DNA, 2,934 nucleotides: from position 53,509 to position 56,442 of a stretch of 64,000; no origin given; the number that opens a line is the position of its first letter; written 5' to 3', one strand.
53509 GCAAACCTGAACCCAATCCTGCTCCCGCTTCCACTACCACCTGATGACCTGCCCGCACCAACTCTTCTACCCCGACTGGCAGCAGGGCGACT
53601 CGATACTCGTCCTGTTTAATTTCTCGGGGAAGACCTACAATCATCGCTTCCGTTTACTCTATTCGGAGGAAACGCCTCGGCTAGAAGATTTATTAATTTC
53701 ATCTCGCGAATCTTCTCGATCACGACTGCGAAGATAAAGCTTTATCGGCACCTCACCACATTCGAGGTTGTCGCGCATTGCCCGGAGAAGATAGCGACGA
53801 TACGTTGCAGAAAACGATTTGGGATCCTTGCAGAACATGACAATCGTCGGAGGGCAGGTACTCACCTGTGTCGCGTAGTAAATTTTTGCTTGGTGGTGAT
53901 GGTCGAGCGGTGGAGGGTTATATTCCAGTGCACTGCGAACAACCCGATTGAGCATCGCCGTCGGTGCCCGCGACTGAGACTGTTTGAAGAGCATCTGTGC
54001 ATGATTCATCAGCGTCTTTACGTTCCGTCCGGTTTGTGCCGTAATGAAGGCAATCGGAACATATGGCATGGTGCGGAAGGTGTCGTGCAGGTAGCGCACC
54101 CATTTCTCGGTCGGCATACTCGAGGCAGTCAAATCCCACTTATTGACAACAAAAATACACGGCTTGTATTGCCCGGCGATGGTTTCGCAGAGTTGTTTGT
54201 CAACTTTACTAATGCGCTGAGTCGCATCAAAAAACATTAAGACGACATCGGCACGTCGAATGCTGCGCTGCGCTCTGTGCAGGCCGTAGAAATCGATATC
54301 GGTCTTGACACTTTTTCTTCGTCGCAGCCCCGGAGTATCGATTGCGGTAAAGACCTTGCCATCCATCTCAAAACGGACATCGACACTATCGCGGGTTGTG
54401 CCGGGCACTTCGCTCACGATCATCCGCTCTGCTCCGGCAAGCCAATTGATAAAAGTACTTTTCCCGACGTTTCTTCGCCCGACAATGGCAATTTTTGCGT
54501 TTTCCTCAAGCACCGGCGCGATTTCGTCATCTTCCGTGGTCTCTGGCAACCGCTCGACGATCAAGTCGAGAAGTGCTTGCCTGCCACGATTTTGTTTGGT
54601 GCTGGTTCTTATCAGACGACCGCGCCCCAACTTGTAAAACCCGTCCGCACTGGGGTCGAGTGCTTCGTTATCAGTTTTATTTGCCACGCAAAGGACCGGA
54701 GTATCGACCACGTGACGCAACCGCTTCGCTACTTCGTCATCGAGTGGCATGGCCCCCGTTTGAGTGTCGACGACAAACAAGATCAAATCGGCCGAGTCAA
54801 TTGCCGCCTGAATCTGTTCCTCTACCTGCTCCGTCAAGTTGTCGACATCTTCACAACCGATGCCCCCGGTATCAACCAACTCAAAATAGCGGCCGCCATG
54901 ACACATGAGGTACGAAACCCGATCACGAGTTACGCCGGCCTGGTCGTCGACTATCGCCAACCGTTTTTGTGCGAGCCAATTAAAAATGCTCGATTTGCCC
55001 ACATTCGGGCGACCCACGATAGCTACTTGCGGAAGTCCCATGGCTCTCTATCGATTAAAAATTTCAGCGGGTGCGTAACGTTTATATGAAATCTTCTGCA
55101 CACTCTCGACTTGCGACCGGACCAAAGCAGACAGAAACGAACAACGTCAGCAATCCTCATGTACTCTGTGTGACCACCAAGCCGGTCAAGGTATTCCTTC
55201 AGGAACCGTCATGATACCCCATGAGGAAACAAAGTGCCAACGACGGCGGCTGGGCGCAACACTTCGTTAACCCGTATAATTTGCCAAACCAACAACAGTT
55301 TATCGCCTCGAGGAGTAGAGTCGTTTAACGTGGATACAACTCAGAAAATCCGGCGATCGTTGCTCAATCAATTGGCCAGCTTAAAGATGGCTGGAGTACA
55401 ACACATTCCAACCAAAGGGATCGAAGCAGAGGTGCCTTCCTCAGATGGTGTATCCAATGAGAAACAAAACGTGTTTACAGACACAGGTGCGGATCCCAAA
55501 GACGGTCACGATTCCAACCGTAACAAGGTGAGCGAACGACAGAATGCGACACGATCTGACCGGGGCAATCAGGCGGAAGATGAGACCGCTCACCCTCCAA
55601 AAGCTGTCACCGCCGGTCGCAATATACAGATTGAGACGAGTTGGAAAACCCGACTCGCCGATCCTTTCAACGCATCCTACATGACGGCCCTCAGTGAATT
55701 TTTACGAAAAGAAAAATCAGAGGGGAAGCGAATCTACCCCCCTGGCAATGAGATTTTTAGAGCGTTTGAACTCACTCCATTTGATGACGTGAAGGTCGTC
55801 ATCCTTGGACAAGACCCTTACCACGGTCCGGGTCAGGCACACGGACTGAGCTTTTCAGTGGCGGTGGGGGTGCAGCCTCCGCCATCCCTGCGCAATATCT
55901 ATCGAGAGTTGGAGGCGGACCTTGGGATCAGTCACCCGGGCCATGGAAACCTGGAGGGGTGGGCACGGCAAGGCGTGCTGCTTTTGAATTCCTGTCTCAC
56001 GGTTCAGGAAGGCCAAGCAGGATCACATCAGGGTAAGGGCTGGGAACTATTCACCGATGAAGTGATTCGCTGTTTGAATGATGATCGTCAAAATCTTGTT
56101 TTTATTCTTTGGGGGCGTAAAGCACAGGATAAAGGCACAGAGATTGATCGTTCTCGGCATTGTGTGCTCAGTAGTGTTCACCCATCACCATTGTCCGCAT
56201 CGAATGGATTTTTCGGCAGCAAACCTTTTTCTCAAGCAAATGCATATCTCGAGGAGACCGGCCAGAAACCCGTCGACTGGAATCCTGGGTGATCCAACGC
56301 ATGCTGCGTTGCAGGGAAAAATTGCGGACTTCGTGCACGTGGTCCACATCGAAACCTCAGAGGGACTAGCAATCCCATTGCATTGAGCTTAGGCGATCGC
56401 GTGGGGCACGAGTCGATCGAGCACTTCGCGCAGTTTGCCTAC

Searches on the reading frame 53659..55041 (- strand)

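Call 40: search_protein_families(library=pfam, proteins=[window:53659-55041:-], max_evalue=0.00001)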
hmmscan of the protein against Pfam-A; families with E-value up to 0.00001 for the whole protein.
window:53659-55041:- (460 aa): 9 families
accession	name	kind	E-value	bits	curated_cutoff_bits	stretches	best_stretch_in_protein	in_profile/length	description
PF01926.29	MMR_HSR1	-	4.5e-56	188.3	21.9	2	183-301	1-113/113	50S ribosome-binding GTPase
PF14714.11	KH_dom-like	-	6e-26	91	27.3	1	358-438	1-81/81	KH-domain-like of EngA bacterial GTPase enzymes, C-terminal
PF02421.24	FeoB_N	-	4.9e-21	75.3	27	2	183-346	2-154/156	Ferrous iron transport protein B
PF00350.29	Dynamin_N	-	1.5e-17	64.5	27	0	184-223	1-39/168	Dynamin family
PF00009.33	GTP_EFTU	-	2.3e-15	57.1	26.5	1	214-348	54-182/188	Elongation factor Tu GTP binding domain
PF04548.22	AIG1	-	4.3e-12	46.3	27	1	183-290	2-109/212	AIG1 family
PF03193.22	RsgA_GTPase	-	2.7e-10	40.8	30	0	167-241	93-170/174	RsgA GTPase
PF00071.28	Ras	-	4.8e-08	33.2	21.6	0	183-346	1-154/162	Ras family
PF08477.19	Roc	-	2.6e-07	31.3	27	0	183-303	1-119/119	Ras of Complex, Roc, domain of DAPkinase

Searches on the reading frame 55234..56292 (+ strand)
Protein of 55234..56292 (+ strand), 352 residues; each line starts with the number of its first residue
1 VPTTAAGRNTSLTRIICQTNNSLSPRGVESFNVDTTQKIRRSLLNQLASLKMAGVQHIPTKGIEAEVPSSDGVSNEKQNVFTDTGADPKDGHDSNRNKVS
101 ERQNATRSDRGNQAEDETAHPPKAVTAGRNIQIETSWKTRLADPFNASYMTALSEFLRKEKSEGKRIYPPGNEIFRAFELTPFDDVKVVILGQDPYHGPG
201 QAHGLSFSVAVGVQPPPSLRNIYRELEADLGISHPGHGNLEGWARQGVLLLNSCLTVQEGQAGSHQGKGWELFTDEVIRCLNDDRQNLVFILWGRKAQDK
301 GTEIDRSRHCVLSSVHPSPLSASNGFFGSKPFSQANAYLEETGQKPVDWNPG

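Call 40: search_protein_families(library=pfam, proteins=[window:55234-56292:+], max_evalue=0.00001)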
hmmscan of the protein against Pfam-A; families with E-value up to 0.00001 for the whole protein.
window:55234-56292:+ (352 aa): 1 family
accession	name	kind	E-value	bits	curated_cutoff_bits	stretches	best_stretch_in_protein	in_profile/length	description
PF03167.25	UDG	-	4.5e-17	62.9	24.3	1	183-339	6-140/141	Uracil DNA glycosylase superfamily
